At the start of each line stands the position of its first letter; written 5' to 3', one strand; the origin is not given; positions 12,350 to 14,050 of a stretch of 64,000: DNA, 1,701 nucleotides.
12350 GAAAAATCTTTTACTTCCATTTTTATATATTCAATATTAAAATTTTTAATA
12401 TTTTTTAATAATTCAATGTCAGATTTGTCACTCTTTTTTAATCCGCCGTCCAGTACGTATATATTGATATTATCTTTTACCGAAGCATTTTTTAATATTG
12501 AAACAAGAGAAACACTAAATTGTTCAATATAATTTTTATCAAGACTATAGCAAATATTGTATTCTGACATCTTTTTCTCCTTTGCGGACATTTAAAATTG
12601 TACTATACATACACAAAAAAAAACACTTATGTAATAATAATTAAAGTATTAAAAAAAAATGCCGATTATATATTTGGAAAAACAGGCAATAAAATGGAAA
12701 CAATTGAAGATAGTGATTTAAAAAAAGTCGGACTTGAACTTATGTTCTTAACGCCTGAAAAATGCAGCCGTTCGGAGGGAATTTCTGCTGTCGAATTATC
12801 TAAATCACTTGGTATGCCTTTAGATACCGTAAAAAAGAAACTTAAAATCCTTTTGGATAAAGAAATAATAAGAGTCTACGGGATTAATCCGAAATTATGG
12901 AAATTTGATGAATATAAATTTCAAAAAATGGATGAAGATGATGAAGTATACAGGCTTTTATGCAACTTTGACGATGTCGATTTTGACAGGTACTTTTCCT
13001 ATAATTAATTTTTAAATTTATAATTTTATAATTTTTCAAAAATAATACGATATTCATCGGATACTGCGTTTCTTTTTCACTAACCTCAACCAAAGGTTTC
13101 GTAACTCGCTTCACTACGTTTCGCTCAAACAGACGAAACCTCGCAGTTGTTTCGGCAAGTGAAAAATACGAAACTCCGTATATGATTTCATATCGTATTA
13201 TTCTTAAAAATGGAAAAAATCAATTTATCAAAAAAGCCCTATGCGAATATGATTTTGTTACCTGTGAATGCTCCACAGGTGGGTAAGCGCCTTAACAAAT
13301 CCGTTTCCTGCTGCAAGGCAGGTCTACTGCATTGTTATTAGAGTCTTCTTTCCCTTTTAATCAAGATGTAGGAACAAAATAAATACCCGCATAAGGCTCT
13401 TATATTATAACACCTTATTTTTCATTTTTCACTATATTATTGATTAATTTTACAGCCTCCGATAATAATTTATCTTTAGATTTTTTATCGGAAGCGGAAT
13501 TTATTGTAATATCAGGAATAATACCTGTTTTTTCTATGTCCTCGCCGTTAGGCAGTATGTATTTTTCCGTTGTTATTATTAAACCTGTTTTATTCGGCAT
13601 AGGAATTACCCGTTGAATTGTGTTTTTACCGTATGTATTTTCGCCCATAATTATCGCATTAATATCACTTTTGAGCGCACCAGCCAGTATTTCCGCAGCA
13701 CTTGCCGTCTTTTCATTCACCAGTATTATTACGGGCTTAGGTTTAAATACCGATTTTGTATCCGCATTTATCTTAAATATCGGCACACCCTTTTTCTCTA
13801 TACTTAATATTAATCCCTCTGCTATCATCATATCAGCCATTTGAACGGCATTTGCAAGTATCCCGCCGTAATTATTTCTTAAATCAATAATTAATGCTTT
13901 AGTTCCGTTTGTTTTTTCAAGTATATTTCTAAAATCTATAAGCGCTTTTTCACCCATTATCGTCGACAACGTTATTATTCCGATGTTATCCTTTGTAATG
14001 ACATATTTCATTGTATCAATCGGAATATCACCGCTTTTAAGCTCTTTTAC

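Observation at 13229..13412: Promoter-to-terminator small RNA candidate with 6S-RNA-like architecture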

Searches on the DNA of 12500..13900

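Call 33: search_rna_families(source=window, start=12500, end=13900, threshold=evalue, max_evalue=1)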
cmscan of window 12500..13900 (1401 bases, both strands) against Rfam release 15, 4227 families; matches with E-value up to 1: 2.
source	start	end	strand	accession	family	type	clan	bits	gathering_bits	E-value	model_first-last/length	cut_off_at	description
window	13231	13401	-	RF00013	6S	Gene;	-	53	46.4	2.3e-09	1-187/187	no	6S / SsrS RNA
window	13023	13219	+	RF04133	MIR2646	Gene; miRNA;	-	16.5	245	0.9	1-256/256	no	MIR2646 microRNA precursor family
